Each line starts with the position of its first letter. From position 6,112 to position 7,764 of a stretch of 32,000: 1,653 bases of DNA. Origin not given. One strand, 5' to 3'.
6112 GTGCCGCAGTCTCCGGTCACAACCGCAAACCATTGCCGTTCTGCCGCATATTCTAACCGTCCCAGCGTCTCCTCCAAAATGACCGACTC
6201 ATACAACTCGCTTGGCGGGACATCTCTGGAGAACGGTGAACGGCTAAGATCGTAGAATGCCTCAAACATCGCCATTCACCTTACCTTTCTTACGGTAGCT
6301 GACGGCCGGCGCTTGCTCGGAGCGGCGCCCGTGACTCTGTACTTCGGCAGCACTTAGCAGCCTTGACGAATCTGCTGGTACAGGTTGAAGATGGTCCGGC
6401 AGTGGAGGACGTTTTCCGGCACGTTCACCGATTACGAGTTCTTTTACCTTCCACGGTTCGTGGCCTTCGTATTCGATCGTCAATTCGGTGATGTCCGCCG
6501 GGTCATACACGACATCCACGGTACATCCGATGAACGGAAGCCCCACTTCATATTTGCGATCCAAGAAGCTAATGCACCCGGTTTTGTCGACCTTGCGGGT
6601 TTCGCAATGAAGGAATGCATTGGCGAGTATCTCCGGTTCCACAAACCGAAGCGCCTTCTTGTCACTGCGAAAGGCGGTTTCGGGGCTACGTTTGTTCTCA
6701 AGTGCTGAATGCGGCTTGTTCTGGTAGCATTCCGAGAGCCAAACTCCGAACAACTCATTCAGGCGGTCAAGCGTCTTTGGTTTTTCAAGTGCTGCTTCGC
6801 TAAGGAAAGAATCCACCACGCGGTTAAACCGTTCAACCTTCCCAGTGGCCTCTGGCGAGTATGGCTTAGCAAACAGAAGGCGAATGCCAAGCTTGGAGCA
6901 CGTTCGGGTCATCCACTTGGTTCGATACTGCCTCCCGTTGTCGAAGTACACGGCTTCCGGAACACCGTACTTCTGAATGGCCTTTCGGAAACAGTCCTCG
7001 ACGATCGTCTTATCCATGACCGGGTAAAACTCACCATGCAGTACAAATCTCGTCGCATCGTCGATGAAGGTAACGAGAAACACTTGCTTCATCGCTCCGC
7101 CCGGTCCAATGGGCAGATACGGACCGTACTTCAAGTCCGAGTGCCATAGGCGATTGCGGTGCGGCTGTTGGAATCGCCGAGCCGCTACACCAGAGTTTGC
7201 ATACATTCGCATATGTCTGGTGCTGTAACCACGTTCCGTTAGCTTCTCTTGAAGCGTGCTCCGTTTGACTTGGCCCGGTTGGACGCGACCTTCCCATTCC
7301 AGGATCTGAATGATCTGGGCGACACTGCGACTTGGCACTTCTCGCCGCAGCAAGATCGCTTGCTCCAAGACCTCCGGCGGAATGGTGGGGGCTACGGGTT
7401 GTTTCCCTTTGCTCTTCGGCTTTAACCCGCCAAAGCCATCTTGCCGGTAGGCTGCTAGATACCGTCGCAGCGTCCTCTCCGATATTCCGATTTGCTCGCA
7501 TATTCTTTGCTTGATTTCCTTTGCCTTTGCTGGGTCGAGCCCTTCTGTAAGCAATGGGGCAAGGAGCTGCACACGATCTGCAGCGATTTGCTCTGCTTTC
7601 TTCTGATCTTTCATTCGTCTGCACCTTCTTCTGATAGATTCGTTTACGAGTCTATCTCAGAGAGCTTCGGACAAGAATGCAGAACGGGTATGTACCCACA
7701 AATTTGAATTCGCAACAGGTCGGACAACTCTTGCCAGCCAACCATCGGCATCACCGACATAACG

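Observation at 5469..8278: Non-canonical gene trio (Zn-ribbon + rve DDE transposase + ExeA/TniB-class AAA+) suggests a compact TniQ/TniA/TniB-like transposition system rather than a classical IS21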

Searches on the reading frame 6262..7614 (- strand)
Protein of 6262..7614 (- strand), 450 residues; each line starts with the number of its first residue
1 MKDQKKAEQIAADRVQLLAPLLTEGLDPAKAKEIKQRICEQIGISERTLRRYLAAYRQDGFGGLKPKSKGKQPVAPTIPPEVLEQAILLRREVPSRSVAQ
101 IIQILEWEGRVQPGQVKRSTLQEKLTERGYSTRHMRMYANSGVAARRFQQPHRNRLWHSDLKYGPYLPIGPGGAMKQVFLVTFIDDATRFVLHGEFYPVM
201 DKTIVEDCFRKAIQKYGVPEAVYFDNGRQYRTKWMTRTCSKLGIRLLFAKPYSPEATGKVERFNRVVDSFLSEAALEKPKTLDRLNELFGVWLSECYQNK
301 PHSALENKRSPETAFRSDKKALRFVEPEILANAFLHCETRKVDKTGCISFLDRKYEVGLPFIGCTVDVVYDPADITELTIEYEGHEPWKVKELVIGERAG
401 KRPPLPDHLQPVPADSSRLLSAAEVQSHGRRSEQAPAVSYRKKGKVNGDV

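Call 3: search_protein_families(library=pfam, proteins=[window:6262-7614:-], max_evalue=0.1)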
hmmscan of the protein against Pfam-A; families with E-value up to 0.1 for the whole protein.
window:6262-7614:- (450 aa): 7 families
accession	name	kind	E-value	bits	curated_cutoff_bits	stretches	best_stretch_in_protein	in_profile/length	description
PF00665.32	rve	-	4.7e-14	52.9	32.6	1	152-254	3-102/102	Integrase core domain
PF13518.12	HTH_28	-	1.8e-07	31.6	25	1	38-71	18-51/52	Helix-turn-helix domain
PF09299.17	Mu-transpos_C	-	1.8e-06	28.3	21.7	1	334-378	4-49/61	Mu transposase, C-terminal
PF13565.12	HTH_32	-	1.9e-06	28.8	33.7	1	48-118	1-71/73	Homeodomain-like domain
PF13551.12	HTH_29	-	2.6e-06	27.9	28.1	1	36-73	16-53/64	Winged helix-turn helix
PF13683.12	rve_3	-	9.7e-06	25.7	26.5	1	243-308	2-65/67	Integrase core domain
PF13384.12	HTH_23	-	4.6e-05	23.5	24.6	1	36-65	21-50/50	Homeodomain-like domain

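Call 4: search_protein_families(library=ncbifam, proteins=[window:6262-7614:-], max_evalue=0.1)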
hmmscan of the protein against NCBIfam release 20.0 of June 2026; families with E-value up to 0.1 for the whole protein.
window:6262-7614:- (450 aa): 8 families
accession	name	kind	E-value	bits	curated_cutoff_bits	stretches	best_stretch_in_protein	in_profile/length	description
NF033577.2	transpos_IS481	equivalog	2e-55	188.3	224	1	34-311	15-280/284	IS481 family transposase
NF033594.2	transpos_ISNCY_2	equivalog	4.7e-24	85.2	250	1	35-357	13-328/368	ISNCY family transposase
NF033516.0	transpos_IS3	equivalog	1.2e-17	64.2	160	1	115-308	170-363/369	IS3 family transposase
NF033546.1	transpos_IS21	equivalog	1.3e-14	54.4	160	1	35-323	11-290/294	IS21 family transposase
NF033545.0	transpos_IS630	equivalog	3.2e-08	33.4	100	1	35-139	15-119/299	IS630 family transposase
NF033563.0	transpos_IS30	equivalog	8.3e-06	25.7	80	1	177-272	147-241/267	IS30 family transposase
NF049968.1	QhpR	equivalog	0.0086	15.3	250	1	35-56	205-226/284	AraC-like transcriptional regulator QhpR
NF005009.0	PRK06404.1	equivalog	0.068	12.4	422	1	182-237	36-91/351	anthranilate synthase component I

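Call 11: find_homologous_proteins(query=window:6262-7614:-, max_evalue=0.00001)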
Query window:6262-7614:- (450 aa): 2792 proteins with E <= 0.00001 among 8000 candidates; the best 120 are listed.
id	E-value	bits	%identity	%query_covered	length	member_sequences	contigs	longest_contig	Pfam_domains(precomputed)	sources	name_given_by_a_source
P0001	0.0e+0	1031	100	100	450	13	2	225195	PF00665.33,PF09299.18,PF13551.13,PF13518.13,PF13683.13,PF13565.13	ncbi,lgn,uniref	ncbi:DDE-type integrase/transposase/recombinase [Marinicrinis lubricantis]|uniref:DDE-type integrase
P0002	8.7e-286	966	93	100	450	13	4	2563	PF00665.33,PF09299.18,PF13551.13,PF13518.13,PF13683.13,PF13565.13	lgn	-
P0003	2.9e-285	964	92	100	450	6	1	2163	PF00665.33,PF09299.18,PF13551.13,PF13518.13,PF13683.13,PF13565.13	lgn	-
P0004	9.2e-276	933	90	100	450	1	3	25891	PF00665.33,PF09299.18,PF13384.13,PF13551.13,PF13518.13,PF13683.13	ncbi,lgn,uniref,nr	ncbi:DDE-type integrase/transposase/recombinase [Paenibacillus sp. MSJ-34]|uniref:DDE-type integrase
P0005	5.6e-274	927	89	100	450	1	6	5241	PF00665.33,PF09299.18,PF13384.13,PF13551.13,PF13518.13,PF13683.13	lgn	-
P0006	2.7e-273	925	89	100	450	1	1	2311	PF00665.33,PF09299.18,PF13384.13,PF13551.13,PF13518.13,PF13683.13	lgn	-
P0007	5.1e-272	920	88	100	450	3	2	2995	PF00665.33,PF09299.18,PF13551.13,PF13518.13,PF13565.13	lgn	-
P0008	2.9e-271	918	89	100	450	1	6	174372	PF00665.33,PF09299.18,PF13384.13,PF13551.13,PF13518.13,PF13683.13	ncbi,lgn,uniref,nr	ncbi:DDE-type integrase/transposase/recombinase [Brevibacillus panacihumi]|uniref:DDE-type integrase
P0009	2.0e-270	915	88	100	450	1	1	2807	PF00665.33,PF09299.18,PF13384.13,PF13551.13,PF13518.13,PF13683.13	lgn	-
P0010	2.1e-269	912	87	100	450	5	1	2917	PF00665.33,PF09299.18,PF13384.13,PF13551.13,PF13518.13,PF13683.13,PF13565.13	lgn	-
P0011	1.3e-263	893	85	100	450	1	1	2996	PF00665.33,PF09299.18,PF13551.13,PF13518.13,PF13683.13,PF13565.13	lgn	-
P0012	2.1e-263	892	86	100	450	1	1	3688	PF00665.33,PF09299.18,PF13551.13,PF13518.13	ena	-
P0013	3.5e-263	891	85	100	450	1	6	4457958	PF00665.33,PF09299.18,PF13551.13,PF13518.13,PF13683.13,PF13565.13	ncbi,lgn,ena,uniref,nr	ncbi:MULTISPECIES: DDE-type integrase/transposase/recombinase [Brevibacillus]|uniref:Transposase n=1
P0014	3.7e-263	891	85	100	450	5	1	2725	PF00665.33,PF09299.18,PF13551.13,PF13518.13,PF13683.13,PF13565.13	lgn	-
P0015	5.9e-263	891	84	100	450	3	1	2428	PF00665.33,PF09299.18,PF13551.13,PF13518.13,PF13683.13,PF13565.13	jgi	-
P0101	1.4e-244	830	80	100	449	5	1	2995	PF00665.33,PF09299.18,PF13551.13,PF13518.13,PF13683.13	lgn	-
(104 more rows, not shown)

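Call 18: find_encoding_contigs(protein=P0013, flank=3000, max_places=8)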
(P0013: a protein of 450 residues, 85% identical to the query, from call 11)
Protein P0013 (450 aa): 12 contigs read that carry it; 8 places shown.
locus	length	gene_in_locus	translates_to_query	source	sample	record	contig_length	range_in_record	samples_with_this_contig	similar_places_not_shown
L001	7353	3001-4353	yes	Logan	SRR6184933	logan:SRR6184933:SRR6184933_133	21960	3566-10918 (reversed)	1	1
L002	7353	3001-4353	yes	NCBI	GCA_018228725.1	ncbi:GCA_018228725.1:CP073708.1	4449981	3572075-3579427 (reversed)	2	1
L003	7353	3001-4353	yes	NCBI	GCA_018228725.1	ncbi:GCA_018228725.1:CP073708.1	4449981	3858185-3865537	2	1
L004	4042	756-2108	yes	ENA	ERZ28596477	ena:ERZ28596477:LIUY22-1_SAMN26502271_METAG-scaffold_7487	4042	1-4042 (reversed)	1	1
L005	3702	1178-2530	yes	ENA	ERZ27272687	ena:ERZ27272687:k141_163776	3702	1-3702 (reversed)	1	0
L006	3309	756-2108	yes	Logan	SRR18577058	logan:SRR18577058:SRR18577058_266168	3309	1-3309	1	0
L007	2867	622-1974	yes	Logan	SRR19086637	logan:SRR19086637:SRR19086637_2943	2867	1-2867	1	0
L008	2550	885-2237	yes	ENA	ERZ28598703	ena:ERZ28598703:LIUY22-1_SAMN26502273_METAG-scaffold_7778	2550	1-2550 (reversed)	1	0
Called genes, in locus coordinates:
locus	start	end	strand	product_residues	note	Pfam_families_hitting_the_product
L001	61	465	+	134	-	-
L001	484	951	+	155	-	PF13560:HTH_31 (weak)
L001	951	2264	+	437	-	PF00145:DNA_methylase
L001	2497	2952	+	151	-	PF20020:DUF6431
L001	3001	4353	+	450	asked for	PF13518:HTH_28, PF13551:HTH_29 (weak), PF13565:HTH_32 (weak), PF00665:rve, PF13683:rve_3 (weak), PF09299:Mu-transpos_C (weak)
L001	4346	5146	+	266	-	PF05621:TniB (weak), PF13191:AAA_16 (faint), PF13604:AAA_30, PF09848:SLFN-g3_helicase (weak), PF13401:AAA_22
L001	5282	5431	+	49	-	-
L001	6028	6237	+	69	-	-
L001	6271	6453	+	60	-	-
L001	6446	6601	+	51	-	-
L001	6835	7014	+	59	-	-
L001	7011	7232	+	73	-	-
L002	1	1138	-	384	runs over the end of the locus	PF14294:DUF4372, PF01609:DDE_Tnp_1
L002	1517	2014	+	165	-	-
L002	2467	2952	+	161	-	PF20020:DUF6431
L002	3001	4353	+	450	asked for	PF13518:HTH_28, PF13551:HTH_29 (weak), PF13565:HTH_32 (weak), PF00665:rve, PF13683:rve_3 (weak), PF09299:Mu-transpos_C (weak)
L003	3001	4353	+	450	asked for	PF13518:HTH_28, PF13551:HTH_29 (weak), PF13565:HTH_32 (weak), PF00665:rve, PF13683:rve_3 (weak), PF09299:Mu-transpos_C (weak)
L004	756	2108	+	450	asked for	PF13518:HTH_28, PF13551:HTH_29 (weak), PF13565:HTH_32 (weak), PF00665:rve, PF13683:rve_3 (weak), PF09299:Mu-transpos_C (weak)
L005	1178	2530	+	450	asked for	PF13518:HTH_28, PF13551:HTH_29 (weak), PF13565:HTH_32 (weak), PF00665:rve, PF13683:rve_3 (weak), PF09299:Mu-transpos_C (weak)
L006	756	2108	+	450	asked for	PF13518:HTH_28, PF13551:HTH_29 (weak), PF13565:HTH_32 (weak), PF00665:rve, PF13683:rve_3 (weak), PF09299:Mu-transpos_C (weak)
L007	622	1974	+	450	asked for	PF13518:HTH_28, PF13551:HTH_29 (weak), PF13565:HTH_32 (weak), PF00665:rve, PF13683:rve_3 (weak), PF09299:Mu-transpos_C (weak)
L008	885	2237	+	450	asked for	PF13518:HTH_28, PF13551:HTH_29 (weak), PF13565:HTH_32 (weak), PF00665:rve, PF13683:rve_3 (weak), PF09299:Mu-transpos_C (weak)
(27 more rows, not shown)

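Call 20: search_solved_structures(query=window:6262-7614:-, max_evalue=0.01)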
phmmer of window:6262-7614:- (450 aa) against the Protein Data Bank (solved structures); distinct sequences matched with E-value up to 0.01: 28.
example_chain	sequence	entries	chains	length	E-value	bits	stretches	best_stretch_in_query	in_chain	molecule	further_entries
3dlr_A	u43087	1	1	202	6.5e-06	28.5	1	178-281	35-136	Integrase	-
3l2q_A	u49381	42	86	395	2.5e-05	26.6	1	178-281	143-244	Integrase | PFV integrase | Pro-Pol polyprotein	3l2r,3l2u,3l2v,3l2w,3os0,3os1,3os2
3oyi_A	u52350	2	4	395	4.7e-05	25.7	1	178-281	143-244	PFV integrase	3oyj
3oyk_A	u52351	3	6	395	6.5e-05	25.2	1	178-281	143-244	PFV integrase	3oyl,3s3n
3oym_A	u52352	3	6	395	0.00012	24.4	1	178-281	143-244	PFV integrase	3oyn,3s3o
2x78_A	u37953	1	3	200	0.00016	24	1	178-281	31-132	INTEGRASE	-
8rdu_R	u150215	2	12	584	0.0002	23.6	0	215-380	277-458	TnsB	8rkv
7svw_A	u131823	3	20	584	0.0002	23.6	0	215-380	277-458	TnsB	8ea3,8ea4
8aa5_AP1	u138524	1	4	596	0.00022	23.5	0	215-380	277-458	TnsB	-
2x6n_A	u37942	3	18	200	0.00033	22.9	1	178-280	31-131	INTEGRASE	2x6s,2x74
8q4d_A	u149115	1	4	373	0.00034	22.9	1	195-312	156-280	Putative transposase for insertion sequence element IS5376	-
8b4h_A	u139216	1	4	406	0.00037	22.7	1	195-313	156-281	Putative transposase for insertion sequence element IS5376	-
7ouf_D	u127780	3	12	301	0.00038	22.7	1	211-279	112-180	Integrase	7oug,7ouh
7pel_A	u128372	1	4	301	0.00039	22.7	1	211-279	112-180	Pol protein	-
4bac_A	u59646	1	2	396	0.00044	22.5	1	178-281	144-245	INTEGRASE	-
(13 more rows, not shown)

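Call 21: search_protein_representatives(protein=window:6262-7614:-)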
Query: 450 residues. Proteins with E-value up to 0.001 (for the whole library): 8206; up to 1e-10: 2282; up to 1e-30: 486. The best 150 are listed.
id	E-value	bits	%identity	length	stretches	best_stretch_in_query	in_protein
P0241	2.4e-145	501.3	52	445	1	4-441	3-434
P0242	6.0e-129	447.2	59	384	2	1-253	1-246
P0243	1.9e-128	445.6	75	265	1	1-261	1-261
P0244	3.5e-125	434.8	50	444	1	1-441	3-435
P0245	1.5e-123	429.4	47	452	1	5-441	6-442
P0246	7.3e-114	397.5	48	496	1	5-438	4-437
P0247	2.5e-111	389.2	45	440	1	9-440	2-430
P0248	7.1e-108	377.8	46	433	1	23-442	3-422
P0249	1.5e-105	370.1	44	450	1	5-441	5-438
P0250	3.9e-102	358.9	45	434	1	6-444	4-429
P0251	8.8e-102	357.7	45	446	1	7-440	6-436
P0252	9.7e-98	344.4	44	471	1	10-442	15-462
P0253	3.0e-97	342.8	71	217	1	235-444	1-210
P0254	3.2e-97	342.7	45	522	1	8-424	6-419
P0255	9.6e-97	341.1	47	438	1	53-432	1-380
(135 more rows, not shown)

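Call 26: find_related_loci(query=A4, collection=genome_contigs, flank=4000)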
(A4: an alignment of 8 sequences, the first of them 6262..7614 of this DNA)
Query A4 (450 aa) in genome_contigs; peptide patterns used: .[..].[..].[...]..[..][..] (x = any residue, [..] = any of these).
444 stretches matched a pattern; 442 encode a relative of the query (tblastn E <= 1e-3); the best 80 are kept; 80 distinct loci.
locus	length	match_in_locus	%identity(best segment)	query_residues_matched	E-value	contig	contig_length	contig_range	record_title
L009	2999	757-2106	95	1-450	0e+0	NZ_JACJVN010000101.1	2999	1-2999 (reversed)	Cohnella lubricantis strain DSM 103658 contig_105, whole genome shotgun sequence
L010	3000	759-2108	95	1-450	0e+0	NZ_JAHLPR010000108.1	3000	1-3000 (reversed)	Paenibacillus sp. MSJ-34 M-34_ctg0110, whole genome shotgun sequence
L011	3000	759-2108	90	1-450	0e+0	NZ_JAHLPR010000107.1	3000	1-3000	Paenibacillus sp. MSJ-34 M-34_ctg0109, whole genome shotgun sequence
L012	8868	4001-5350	85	1-450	0e+0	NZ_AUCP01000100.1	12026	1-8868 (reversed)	Cohnella thermotolerans DSM 17683 G485DRAFT_scaffold00082.82_C, whole genome shotgun sequence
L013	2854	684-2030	86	1-450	0e+0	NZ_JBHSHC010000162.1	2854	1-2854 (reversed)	Effusibacillus consociatus strain CCUG 53762 platanus_K_default_164, whole genome shotgun sequence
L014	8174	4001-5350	84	1-450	0e+0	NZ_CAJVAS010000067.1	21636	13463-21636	Paenibacillus solanacearum isolate CIP111600, whole genome shotgun sequence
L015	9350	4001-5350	83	1-450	0e+0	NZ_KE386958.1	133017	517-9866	Cohnella thermotolerans DSM 17683 G485DRAFT_scaffold00006.6, whole genome shotgun sequence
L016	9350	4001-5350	84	1-450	0e+0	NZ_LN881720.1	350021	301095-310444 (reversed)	Gorillibacterium timonense strain SN4, whole genome shotgun sequence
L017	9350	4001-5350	84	1-450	0e+0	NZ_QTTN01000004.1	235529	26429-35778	Paenibacillus taihuensis strain CGMCC 1.10966 Ga0079840_104, whole genome shotgun sequence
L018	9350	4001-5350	83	1-450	0e+0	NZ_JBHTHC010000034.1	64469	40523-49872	Paenibacillus sp. GCM10027626 strain CGMCC 1.60098 GCM70027626_17, whole genome shotgun sequence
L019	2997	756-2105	83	1-450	0e+0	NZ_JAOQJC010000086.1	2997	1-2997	Paenibacillus sp. J5C2022 5CP_contig86, whole genome shotgun sequence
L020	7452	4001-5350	85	1-450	0e+0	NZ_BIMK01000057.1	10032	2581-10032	Paenibacillus chibensis strain NBRC 15958 PCH05_CON04110, whole genome shotgun sequence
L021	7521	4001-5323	82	1-441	0e+0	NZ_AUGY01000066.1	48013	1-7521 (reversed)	Paenibacillus alginolyticus DSM 5050 = NBRC 15375 strain DSM 5050 G519DRAFT_scaffold00062.62_C, whole genome shotgun seq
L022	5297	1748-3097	84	1-450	0e+0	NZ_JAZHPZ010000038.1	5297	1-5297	Paenibacillus haidiansis strain M1 Scaffold38, whole genome shotgun sequence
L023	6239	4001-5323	81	1-442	0e+0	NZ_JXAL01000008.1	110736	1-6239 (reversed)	Cohnella kolymensis strain VKM B-2846 B2846_08, whole genome shotgun sequence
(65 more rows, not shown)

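Call 30: search_dna_similar(query=window:6262-7614:-, collection=plasmids, mode=protein, max_rows=40, rows=spread, max_evalue=1e-20)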
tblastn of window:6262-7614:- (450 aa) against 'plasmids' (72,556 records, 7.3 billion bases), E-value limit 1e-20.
Records with a match: 56; places in all: 76; records where one place covers at least 80% of the query: 41.
Best place of each record, by identity: 60-80% 1; <60% 55.
By first word of the organism name: Streptomyces 15; Rhodococcus 10; Mycobacterium 6; Geobacillus 3; Clostridium 3; Pseudonocardia 2; Paracoccus 2; Alicyclobacillus 1; Planococcus 1; Ruminococcus 1; and 12 more.
By predicted mobility (MOB-suite, as given by PLSDB): non-mobilizable 33; mobilizable 20; conjugative 3.
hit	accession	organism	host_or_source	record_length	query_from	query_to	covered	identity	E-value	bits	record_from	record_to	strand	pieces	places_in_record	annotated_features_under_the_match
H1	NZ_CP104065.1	Alicyclobacillus dauci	cell culture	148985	1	440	98%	67.1%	0e+0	637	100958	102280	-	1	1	DDE-type integrase/transposase/recombinase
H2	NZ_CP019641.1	Planococcus lenghuensis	whole organism,crude oil-contamination ...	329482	6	445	98%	58.3%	6e-171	539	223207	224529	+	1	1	DDE-type integrase/transposase/recombinase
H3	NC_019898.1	Thermobacillus composti KWC4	-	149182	8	384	84%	36.7%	9e-56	207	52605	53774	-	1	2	DDE-type integrase/transposase/recombinase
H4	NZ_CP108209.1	Kitasatospora indigofera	-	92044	8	431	94%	30.6%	5e-42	166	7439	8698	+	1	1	DDE-type integrase/transposase/recombinase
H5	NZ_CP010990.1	Pseudonocardia sp. EC080625-04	Apterostigma dentigerum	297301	16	426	91%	31.2%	3e-43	170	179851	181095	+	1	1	DDE-type integrase/transposase/recombinase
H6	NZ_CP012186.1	Pseudonocardia sp. EC080619-01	Apterostigma dentigerum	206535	16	426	88%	32.0%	3e-38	185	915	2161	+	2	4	none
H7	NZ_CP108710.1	Streptomyces canus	-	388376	5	384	84%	32.7%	9e-43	169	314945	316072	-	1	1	DDE-type integrase/transposase/recombinase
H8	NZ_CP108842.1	Streptomyces chartreusis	-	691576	5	384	84%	32.5%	2e-45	176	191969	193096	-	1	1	DDE-type integrase/transposase/recombinase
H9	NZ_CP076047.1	Rhodococcus sp. USK10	-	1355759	2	428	95%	28.4%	2e-32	138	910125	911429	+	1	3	record has no annotation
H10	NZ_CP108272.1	Streptomyces sp. NBC_00045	-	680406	31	384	79%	33.7%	2e-43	170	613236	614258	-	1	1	DDE-type integrase/transposase/recombinase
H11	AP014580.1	Burkholderia sp. RPE67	Riptortus pedestris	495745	14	407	88%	30.3%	6e-47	181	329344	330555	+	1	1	integrase catalytic region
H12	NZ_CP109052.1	Streptomyces subrutilus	-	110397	31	384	79%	33.5%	3e-44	173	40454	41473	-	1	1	DDE-type integrase/transposase/recombinase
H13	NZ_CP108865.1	Streptomyces virginiae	-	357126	31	384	79%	33.2%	1e-43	171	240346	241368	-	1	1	DDE-type integrase/transposase/recombinase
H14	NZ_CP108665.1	Streptomyces globisporus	-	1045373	5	386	85%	30.6%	2e-41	165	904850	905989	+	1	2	record has no annotation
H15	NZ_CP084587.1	Mycobacterium intracellulare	water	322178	2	384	85%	30.4%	3e-37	152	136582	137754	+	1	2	DDE-type integrase/transposase/recombinase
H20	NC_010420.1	Geobacillus stearothermophilus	geothermal site near the Baltic Sea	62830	3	371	82%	30.8%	1e-44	174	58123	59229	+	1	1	IS481 family transposase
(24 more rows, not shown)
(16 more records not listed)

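Call 31: get_annotated_region(hit=H3, flank=3000)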
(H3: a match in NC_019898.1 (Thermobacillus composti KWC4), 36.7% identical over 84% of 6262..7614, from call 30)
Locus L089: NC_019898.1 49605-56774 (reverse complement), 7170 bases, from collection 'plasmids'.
description: Thermobacillus composti KWC4 plasmid pTHECO01, complete sequence
organism: Thermobacillus composti KWC4 (NCBI taxid 717605)
taxonomy: Bacteria; Bacillota; Bacilli; Bacillales; Paenibacillaceae; Thermobacillus; Thermobacillus composti; Thermobacillus composti KWC4
host: -; source: -; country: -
typing (MOB-suite, as given by PLSDB): non-mobilizable; replicon rep_cluster_451; mating-pair formation MPF_F
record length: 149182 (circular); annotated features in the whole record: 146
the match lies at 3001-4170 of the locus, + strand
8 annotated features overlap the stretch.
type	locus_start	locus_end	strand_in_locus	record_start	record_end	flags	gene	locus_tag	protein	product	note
CDS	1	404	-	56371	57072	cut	-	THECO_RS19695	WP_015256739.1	hypothetical protein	-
CDS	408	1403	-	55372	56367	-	-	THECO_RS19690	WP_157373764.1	SAF domain-containing protein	-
CDS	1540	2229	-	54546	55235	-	-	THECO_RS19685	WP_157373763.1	hypothetical protein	-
CDS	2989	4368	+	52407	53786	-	-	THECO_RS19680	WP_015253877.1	DDE-type integrase/transposase/recombinase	GO:0015074 - DNA integration [Evidence IEA]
CDS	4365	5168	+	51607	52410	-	-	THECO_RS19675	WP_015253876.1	AAA family ATPase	-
CDS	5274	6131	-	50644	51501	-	-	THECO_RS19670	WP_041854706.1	hypothetical protein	-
CDS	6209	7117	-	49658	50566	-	-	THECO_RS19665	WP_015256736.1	replication-relaxation family protein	-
CDS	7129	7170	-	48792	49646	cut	-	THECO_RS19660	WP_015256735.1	hypothetical protein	-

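Call 32: get_annotated_region(hit=H4, flank=3000)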
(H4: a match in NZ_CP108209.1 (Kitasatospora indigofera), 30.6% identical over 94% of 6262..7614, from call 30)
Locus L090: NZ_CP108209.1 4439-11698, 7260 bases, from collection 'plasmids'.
description: Kitasatospora indigofera strain NBC_00106 plasmid unnamed1, complete sequence
organism: Kitasatospora indigofera (NCBI taxid 67307)
taxonomy: Bacteria; Actinomycetota; Actinomycetes; Kitasatosporales; Streptomycetaceae; Kitasatospora; Kitasatospora indigofera
host: -; source: -; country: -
typing (MOB-suite, as given by PLSDB): non-mobilizable
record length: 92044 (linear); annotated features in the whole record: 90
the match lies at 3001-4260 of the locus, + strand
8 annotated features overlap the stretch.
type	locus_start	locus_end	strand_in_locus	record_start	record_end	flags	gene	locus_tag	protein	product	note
CDS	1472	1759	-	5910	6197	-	-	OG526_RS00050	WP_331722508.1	hypothetical protein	-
CDS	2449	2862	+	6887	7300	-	-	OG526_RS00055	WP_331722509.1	helix-turn-helix domain-containing protein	-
CDS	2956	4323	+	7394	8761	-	-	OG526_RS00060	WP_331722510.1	DDE-type integrase/transposase/recombinase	GO:0015074 - DNA integration [Evidence IEA]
CDS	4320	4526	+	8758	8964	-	-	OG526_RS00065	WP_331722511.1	hypothetical protein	-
CDS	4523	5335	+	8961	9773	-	-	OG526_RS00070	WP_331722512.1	ExeA family protein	-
CDS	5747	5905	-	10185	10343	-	-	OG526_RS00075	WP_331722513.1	hypothetical protein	-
CDS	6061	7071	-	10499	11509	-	-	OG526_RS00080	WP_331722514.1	DUF6192 family protein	-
CDS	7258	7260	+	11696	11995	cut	-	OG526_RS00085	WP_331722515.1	transposase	GO:0006313 - DNA transposition [Evidence IEA]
